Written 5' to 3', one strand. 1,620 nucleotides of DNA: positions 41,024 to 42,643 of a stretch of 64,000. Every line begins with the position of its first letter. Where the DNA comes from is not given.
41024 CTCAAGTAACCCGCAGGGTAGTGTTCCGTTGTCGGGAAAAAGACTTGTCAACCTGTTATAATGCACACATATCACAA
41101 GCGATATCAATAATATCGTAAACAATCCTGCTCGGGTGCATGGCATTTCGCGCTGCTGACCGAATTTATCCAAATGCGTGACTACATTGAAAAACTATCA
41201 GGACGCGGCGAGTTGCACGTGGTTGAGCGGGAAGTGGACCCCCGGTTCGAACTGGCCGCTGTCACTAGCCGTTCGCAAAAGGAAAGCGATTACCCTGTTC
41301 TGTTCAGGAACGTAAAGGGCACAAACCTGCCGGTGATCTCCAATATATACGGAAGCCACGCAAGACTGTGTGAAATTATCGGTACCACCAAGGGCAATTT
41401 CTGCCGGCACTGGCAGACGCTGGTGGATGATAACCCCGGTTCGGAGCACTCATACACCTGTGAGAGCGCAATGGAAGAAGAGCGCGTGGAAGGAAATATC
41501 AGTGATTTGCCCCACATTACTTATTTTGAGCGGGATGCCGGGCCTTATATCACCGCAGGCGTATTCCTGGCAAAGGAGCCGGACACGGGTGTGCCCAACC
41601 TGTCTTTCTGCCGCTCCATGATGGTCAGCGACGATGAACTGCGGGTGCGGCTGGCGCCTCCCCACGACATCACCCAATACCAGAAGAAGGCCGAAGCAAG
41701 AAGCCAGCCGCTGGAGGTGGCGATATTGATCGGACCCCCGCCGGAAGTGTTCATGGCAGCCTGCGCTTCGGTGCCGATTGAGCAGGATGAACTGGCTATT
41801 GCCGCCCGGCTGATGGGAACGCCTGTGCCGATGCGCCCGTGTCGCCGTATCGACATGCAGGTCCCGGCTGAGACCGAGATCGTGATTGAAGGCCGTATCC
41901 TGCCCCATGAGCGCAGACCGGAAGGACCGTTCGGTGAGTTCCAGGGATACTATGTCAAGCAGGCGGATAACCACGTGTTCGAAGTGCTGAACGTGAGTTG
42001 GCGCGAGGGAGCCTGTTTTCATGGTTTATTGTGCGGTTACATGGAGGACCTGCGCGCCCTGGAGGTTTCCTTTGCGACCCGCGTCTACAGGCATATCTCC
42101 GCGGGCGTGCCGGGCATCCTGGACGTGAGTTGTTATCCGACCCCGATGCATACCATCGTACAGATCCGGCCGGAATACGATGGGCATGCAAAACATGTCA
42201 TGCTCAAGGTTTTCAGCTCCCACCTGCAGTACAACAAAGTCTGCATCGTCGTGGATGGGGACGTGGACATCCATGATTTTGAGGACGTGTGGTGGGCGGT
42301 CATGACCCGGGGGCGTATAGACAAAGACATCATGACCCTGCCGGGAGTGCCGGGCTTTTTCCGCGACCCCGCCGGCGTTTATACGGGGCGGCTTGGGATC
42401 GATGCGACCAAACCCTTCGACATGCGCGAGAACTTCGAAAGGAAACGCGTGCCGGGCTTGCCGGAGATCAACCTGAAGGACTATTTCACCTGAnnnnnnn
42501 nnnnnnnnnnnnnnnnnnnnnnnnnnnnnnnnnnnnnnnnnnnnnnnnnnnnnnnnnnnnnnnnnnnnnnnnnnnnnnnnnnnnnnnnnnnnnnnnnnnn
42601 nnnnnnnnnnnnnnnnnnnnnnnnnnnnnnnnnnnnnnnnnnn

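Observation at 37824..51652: Candidate undescribed N-heterocycle catabolic locus: hydantoinase-like and carbamoylase-like genes fused into an operon with a three-subunit molybdenum hydroxylase, flanked by maturation genes, a UbiD decarboxylase, a CobW chaperone, a GntR regulator and a transporter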

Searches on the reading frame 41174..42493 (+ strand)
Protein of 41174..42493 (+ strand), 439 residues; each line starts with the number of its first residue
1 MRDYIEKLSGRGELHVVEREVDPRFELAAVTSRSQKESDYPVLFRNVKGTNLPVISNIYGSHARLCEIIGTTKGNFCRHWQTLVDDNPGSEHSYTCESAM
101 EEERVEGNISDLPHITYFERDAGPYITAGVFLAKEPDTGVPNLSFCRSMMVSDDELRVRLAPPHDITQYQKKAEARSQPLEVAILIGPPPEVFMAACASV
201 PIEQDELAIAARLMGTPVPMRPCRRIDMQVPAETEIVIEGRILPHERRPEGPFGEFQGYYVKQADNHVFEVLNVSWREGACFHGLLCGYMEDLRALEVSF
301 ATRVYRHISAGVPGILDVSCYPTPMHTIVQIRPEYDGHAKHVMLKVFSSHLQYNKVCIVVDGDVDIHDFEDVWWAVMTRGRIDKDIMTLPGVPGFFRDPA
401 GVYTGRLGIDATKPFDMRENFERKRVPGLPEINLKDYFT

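Call 3: search_protein_families(library=pfam, proteins=[window:41174-42493:+])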
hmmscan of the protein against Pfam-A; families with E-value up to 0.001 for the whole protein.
window:41174-42493:+ (439 aa): 3 families
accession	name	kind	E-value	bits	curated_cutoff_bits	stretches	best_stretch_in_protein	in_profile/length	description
PF01977.22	UbiD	-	1.7e-56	191.1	23.3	1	96-288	10-204/206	3-octaprenyl-4-hydroxybenzoate carboxy-lyase Rift-related domain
PF20696.2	UbiD_C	-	2.4e-26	92.7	24.2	1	304-411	12-127/127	3-octaprenyl-4-hydroxybenzoate carboxy-lyase C-terminal domain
PF20695.2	UbiD_N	-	1.3e-17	64.1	24.3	1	5-80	1-74/78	3-octaprenyl-4-hydroxybenzoate carboxy-lyase N-terminal domain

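Call 4: search_protein_families(library=ncbifam, proteins=[window:41174-42493:+])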
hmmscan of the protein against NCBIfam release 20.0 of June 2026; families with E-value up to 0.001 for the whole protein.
window:41174-42493:+ (439 aa): 7 families
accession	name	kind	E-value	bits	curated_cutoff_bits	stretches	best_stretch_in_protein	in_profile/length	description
TIGR00148.1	TIGR00148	subfamily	6.8e-97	324.9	244.85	1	1-414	1-438/438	UbiD family decarboxylase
NF041204.1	VdcC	exception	2.4e-71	240.6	650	1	1-423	4-449/467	non-oxidative hydroxyarylic acid decarboxylases subunit C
TIGR03701.1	mena_SCO4490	equivalog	1.3e-64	218.5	495.9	2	105-391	125-416/433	menaquinone biosynthesis decarboxylase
NF008175.0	PRK10922.1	equivalog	9.8e-49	166.2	788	2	108-416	141-460/497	4-hydroxy-3-polyprenylbenzoate decarboxylase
TIGR02723.1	phenyl_P_alpha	equivalog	7.1e-27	94.1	564.6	1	109-387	127-411/485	phenylphosphate carboxylase subunit alpha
TIGR02724.1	phenyl_P_beta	equivalog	1.7e-26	92.7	468.95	1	2-379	4-401/472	phenylphosphate carboxylase subunit beta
NF041219.1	BagN_FevL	exception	1.9e-25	89.3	1000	1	115-278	151-316/502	bagremycin/ferroverdin biosynthesis UbiD family decarboxylase BagN/FevL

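Call 17: search_solved_structures(query=window:41174-42493:+, max_evalue=1e-10)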
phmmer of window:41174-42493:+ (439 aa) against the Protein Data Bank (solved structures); distinct sequences matched with E-value up to 1e-10: 40.
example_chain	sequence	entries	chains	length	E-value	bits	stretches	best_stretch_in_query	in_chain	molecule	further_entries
6h6v_A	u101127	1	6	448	1.1e-67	232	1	1-438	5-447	3-polyprenyl-4-hydroxybenzoate decarboxylase and related decarboxylases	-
6h6x_B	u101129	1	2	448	2.1e-66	227.7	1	1-438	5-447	3-polyprenyl-4-hydroxybenzoate decarboxylase and related decarboxylases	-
2idb_A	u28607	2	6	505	1.1e-46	162.7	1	108-415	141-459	3-octaprenyl-4-hydroxybenzoate carboxy-lyase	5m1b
5m1c_A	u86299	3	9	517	1.2e-46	162.6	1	108-415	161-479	3-octaprenyl-4-hydroxybenzoate carboxy-lyase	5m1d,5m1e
7p9q_A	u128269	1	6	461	3.2e-45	157.9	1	4-423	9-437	AnInD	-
7ae4_A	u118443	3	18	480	1.5e-41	145.8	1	1-420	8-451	Phenolic acid decarboxylase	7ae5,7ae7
7nf4_A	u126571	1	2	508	3e-29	105.2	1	106-399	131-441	Ferulic acid decarboxylase 1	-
7nf0_A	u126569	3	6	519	5e-29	104.5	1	2-399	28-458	Ferulic acid decarboxylase 1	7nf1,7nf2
6r30_A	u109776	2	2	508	3.2e-28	101.9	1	106-394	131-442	Ferulic acid decarboxylase 1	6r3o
6tie_AAA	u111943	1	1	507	6.3e-28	100.9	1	106-396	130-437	Ferulic acid decarboxylase 1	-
6tib_AAA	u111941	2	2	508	6.4e-28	100.9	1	106-396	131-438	Ferulic acid decarboxylase 1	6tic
4za4_A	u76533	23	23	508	9.1e-28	100.4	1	106-396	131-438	Fdc1 | Putative uncharacterized protein An03g06590 | A niger Fdc1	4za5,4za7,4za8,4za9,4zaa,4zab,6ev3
5ny5_A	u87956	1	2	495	1.1e-27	100.1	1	38-400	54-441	3,4-dihydroxybenzoate decarboxylase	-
5o3n_A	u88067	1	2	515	1.3e-27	99.9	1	38-400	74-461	3,4-dihydroxybenzoate decarboxylase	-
7nf3_A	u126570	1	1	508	1.3e-27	99.9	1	106-396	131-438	Ferulic acid decarboxylase 1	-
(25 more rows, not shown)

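Call 41: find_homologous_proteins(query=window:41174-42493:+, max_evalue=1e-30)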
Query window:41174-42493:+ (439 aa): 3839 proteins with E <= 1e-30 among 8000 candidates; the best 120 are listed.
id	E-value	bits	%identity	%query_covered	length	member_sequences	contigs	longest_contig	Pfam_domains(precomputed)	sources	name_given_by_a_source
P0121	1.2e-282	955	92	100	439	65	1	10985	PF20696.3,PF01977.23,PF20695.3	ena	-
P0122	7.0e-269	910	88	100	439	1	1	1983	PF20696.3,PF01977.23,PF20695.3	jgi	jgi:4-hydroxybenzoate decarboxylase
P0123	2.3e-265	898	87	100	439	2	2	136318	PF20696.3,PF01977.23,PF20695.3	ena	-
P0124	4.7e-265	897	87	100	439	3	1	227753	PF20696.3,PF01977.23,PF20695.3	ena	-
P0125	2.4e-264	895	87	100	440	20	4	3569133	PF20696.3,PF01977.23,PF20695.3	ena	-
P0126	5.4e-264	894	87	100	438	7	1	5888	PF20696.3,PF01977.23,PF20695.3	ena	-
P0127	2.8e-263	892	87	100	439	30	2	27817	PF20696.3,PF01977.23,PF20695.3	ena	-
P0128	2.4e-262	888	86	100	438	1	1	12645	PF20696.3,PF01977.23,PF20695.3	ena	-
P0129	8.1e-254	860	84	100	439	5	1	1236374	PF20696.3,PF01977.23,PF20695.3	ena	-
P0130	1.4e-252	856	83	100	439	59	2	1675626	PF20696.3,PF01977.23,PF20695.3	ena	-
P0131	4.4e-252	855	82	100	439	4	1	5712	PF20696.3,PF01977.23,PF20695.3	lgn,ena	-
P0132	4.7e-251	851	82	100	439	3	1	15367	PF20696.3,PF01977.23,PF20695.3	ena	-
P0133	4.7e-251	851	82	100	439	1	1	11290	PF20696.3,PF01977.23,PF20695.3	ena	-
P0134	1.6e-250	849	82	100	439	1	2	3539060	PF20696.3,PF01977.23,PF20695.3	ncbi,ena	-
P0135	5.2e-250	848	81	100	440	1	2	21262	PF20696.3,PF01977.23,PF20695.3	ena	-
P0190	2.2e-175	602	59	100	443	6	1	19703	PF20696.3,PF01977.23,PF20695.3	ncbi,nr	ncbi:MAG: UbiD family decarboxylase [Alphaproteobacteria bacterium]|nr:UbiD family decarboxylase [Al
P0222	3.1e-165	568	57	100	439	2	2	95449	PF20696.3,PF01977.23,PF20695.3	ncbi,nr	ncbi:MAG: UbiD family decarboxylase [Anaerolineae bacterium]|nr:UbiD family decarboxylase [Anaerolin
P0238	9.6e-164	563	55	100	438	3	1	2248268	PF20696.3,PF01977.23,PF20695.3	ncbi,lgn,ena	-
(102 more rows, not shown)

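Call 42: find_encoding_contigs(protein=P0238, flank=8000, max_places=1)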
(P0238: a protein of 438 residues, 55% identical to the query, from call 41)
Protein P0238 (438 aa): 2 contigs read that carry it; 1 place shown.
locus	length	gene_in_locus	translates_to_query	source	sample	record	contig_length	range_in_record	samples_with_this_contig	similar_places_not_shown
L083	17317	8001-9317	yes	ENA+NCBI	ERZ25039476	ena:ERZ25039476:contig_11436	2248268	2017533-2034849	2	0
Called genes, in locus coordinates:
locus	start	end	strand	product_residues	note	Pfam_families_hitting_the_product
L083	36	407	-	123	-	PF09685:MamF_MmsF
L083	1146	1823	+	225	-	-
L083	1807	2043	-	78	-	-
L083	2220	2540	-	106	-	-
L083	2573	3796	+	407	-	-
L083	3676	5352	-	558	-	PF07719:TPR_2 (faint)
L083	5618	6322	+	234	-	-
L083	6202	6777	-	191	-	PF07638:Sigma70_ECF, PF04545:Sigma70_r4, PF08281:Sigma70_r4_2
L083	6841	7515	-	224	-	-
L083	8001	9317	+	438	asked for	PF20695:UbiD_N, PF01977:UbiD, PF20696:UbiD_C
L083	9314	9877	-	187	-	PF02441:Flavoprotein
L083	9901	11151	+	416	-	PF07690:MFS_1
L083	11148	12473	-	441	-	PF01979:Amidohydro_1, PF07969:Amidohydro_3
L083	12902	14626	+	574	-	PF17803:Cadherin_4, PF17892:Cadherin_5, PF17963:Big_9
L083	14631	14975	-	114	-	-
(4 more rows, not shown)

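Call 43: find_encoding_contigs(protein=P0222, flank=8000, max_places=1)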
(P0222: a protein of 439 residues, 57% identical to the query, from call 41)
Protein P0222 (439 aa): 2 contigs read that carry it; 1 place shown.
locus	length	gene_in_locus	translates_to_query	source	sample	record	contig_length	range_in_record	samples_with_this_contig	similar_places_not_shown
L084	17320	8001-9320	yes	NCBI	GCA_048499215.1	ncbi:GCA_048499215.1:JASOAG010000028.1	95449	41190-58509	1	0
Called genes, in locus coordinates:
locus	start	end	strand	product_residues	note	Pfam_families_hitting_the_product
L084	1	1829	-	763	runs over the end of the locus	PF01315:Ald_Xan_dh_C, PF02738:MoCoBD_1, PF20256:MoCoBD_2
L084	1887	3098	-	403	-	PF28040:DUF8367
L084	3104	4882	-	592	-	PF02538:Hydantoinase_B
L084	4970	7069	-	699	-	PF05378:Hydant_A_N, PF01968:Hydantoinase_A, PF19278:Hydant_A_C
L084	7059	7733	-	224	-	-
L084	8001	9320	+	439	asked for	PF20695:UbiD_N, PF01977:UbiD, PF20696:UbiD_C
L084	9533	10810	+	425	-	PF04348:LppC (weak), PF13458:Peripla_BP_6, PF01094:ANF_receptor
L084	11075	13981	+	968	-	PF00989:PAS, PF08448:PAS_4, PF13426:PAS_9, PF01590:GAF, PF13185:GAF_2, PF13492:GAF_3, PF01590:GAF, PF13185:GAF_2, +4 more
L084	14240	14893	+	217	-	PF00072:Response_reg, PF00196:GerE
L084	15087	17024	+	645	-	PF02743:dCache_1, PF00672:HAMP, PF07730:HisKA_3, PF02518:HATPase_c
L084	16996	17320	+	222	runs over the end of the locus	PF00072:Response_reg, PF00196:GerE, PF08281:Sigma70_r4_2 (weak)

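Call 44: find_encoding_contigs(protein=P0190, flank=8000, max_places=1)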
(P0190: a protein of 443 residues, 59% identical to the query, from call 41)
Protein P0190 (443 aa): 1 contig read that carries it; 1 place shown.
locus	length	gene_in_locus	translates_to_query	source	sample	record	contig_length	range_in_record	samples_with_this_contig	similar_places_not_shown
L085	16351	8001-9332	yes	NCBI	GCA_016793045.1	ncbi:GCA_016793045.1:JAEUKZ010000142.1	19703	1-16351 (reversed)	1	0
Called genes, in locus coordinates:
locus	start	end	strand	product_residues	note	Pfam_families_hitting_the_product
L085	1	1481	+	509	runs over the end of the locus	PF00884:Sulfatase, PF16347:SGSH_C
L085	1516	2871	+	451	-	PF01547:SBP_bac_1, PF13416:SBP_bac_8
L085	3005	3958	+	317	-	PF00528:BPD_transp_1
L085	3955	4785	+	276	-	PF00528:BPD_transp_1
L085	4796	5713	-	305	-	PF01073:3Beta_HSD, PF01370:Epimerase, PF04321:RmlD_sub_bind, PF13460:NAD_binding_10, PF16363:GDP_Man_Dehyd, PF02719:Polysacc_synt_2 (weak), PF07993:NAD_binding_4 (weak)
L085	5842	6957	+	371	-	PF01408:GFO_IDH_MocA, PF22725:GFO_IDH_MocA_C3, PF02894:GFO_IDH_MocA_C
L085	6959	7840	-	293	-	PF00561:Abhydrolase_1, PF12146:Hydrolase_4 (weak), PF12697:Abhydrolase_6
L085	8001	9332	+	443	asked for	PF20695:UbiD_N, PF01977:UbiD, PF20696:UbiD_C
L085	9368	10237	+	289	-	PF02653:BPD_transp_2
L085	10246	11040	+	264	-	PF00005:ABC_tran, PF02463:SMC_N, PF13304:AAA_21 (faint)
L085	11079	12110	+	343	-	PF04392:ABC_sub_bind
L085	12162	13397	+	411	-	PF00355:Rieske, PF00848:Ring_hydroxyl_A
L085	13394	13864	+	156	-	PF13577:SnoaL_4 (weak), PF00866:Ring_hydroxyl_B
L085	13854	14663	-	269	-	PF03167:UDG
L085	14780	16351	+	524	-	PF00890:FAD_binding_2 (faint), PF01266:DAO (faint), PF01946:Thi4 (faint), PF13450:NAD_binding_8 (weak), PF21162:ETFQO_UQ-bd, PF05187:Fer4_ETF_QO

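Call 60: search_dna_similar(query=window:41174-42493:+, collection=plasmids, mode=protein, max_rows=25)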
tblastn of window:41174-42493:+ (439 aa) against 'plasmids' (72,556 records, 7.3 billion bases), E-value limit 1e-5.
Records with a match: 442; places in all: 483; records where one place covers at least 80% of the query: 406.
Best place of each record, by identity: <60% 442.
By first word of the organism name: Sinorhizobium 125; Agrobacterium 24; Paracoccus 19; Ensifer 19; Pantoea 16; Paraburkholderia 13; Rhizobium 12; Streptomyces 11; Rahnella 11; Klebsiella 11; and 65 more.
By predicted mobility (MOB-suite, as given by PLSDB): non-mobilizable 263; conjugative 96; mobilizable 83.
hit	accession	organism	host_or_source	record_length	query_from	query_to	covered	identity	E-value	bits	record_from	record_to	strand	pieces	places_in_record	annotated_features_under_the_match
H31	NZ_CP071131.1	Caballeronia sp. M1242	Homo sapiens,ETA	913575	1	438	100%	56.3%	7e-158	501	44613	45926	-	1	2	UbiD family decarboxylase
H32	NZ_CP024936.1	Paraburkholderia graminis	soil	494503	1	438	100%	54.5%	2e-152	485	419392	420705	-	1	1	UbiD family decarboxylase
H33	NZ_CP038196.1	Paracoccus versutus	single cell,soil adjacent to the roots ...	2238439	1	439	100%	52.0%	9e-126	477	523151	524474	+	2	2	none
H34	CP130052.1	Sinorhizobium meliloti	Medicago,Cell culture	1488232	1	439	100%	50.7%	3e-120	458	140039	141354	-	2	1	none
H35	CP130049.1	Sinorhizobium meliloti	Medicago,Cell culture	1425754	1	439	100%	50.3%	1e-140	451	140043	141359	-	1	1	UbiD family decarboxylase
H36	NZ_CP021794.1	Sinorhizobium meliloti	Medicago sativa,Single Cell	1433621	1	439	100%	50.3%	2e-140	450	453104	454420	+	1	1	none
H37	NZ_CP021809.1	Sinorhizobium meliloti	Medicago sativa,Single Cell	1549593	1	439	100%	50.3%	2e-140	450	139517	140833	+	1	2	none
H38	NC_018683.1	Sinorhizobium meliloti Rm41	-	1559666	1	439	100%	50.3%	2e-140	450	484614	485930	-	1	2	none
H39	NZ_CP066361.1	Sinorhizobium meliloti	Medicago lupulina L.,nodules of ...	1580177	1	439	100%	50.3%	2e-140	450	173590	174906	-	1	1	none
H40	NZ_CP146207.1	Sinorhizobium meliloti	-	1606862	1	439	100%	50.3%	2e-140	450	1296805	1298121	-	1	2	none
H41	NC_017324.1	Sinorhizobium meliloti BL225C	-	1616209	1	439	100%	50.3%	2e-140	450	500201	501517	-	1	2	none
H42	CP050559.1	Sinorhizobium meliloti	Melilotus officinalis,cell culture,root ...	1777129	1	439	100%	50.3%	2e-140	450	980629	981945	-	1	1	UbiD family decarboxylase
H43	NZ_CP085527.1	Sinorhizobium meliloti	Medicago,cell culture,lupulina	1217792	1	439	100%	50.3%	3e-140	450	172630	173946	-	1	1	none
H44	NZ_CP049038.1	Pseudohalocynthiibacter aestuariivivens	pure culutre,Seawater recirculating ...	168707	1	438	100%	50.5%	1e-141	454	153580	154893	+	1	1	UbiD family decarboxylase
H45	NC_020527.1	Sinorhizobium meliloti 2011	-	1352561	1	439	100%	50.1%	8e-141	452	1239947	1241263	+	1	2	none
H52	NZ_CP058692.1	Paracoccus pantotrophus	pure culture,sewage sludge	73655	1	438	100%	49.5%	3e-137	441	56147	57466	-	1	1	UbiD family decarboxylase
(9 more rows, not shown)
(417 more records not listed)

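Call 61: get_annotated_region(hit=H31, flank=12000)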
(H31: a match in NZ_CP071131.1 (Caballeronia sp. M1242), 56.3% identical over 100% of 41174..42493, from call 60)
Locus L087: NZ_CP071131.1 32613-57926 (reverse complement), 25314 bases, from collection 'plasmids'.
description: Caballeronia sp. M1242 plasmid unnamed2, complete sequence
organism: Caballeronia sp. M1242 (NCBI taxid 2814653)
taxonomy: Bacteria; Pseudomonadota; Betaproteobacteria; Burkholderiales; Burkholderiaceae; Caballeronia; Caballeronia sp. M1242
host: -; source: Homo sapiens,ETA; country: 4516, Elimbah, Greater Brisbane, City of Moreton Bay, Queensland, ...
typing (MOB-suite, as given by PLSDB): non-mobilizable
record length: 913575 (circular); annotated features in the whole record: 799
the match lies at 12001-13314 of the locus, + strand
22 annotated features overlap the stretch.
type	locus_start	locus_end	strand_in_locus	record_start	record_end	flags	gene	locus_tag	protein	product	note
CDS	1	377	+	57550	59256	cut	-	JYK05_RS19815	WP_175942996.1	carboxylesterase family protein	-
CDS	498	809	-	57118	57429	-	-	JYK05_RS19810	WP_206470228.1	hypothetical protein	-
CDS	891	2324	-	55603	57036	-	-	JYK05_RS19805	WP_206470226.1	efflux transporter outer membrane subunit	GO:0006810 - transport [Evidence IEA]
CDS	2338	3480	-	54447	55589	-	-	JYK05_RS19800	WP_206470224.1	ABC transporter permease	-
CDS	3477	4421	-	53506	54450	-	-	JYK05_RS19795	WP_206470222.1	ABC transporter ATP-binding protein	-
CDS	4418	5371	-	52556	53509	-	-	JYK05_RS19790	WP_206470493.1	HlyD family efflux transporter periplasmic adaptor subunit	-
CDS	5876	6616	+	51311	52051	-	-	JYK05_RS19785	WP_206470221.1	TetR/AcrR family transcriptional regulator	GO:0006355 - regulation of DNA-templated transcription [Evidence IEA]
CDS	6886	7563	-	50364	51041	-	-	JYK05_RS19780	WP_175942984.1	TetR/AcrR family transcriptional regulator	-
CDS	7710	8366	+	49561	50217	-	-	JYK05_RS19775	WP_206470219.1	class I SAM-dependent methyltransferase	-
CDS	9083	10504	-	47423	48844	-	-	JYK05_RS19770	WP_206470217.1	aldehyde dehydrogenase family protein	-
CDS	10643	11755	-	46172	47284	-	-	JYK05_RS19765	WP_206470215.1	AraC family transcriptional regulator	-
CDS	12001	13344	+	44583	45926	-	-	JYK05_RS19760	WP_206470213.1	UbiD family decarboxylase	-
CDS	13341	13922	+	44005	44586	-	-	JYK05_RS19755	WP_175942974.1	UbiX family flavin prenyltransferase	-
CDS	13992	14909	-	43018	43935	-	-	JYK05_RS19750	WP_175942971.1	ABC transporter permease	-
CDS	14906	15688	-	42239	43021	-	-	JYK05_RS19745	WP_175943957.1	ATP-binding cassette domain-containing protein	-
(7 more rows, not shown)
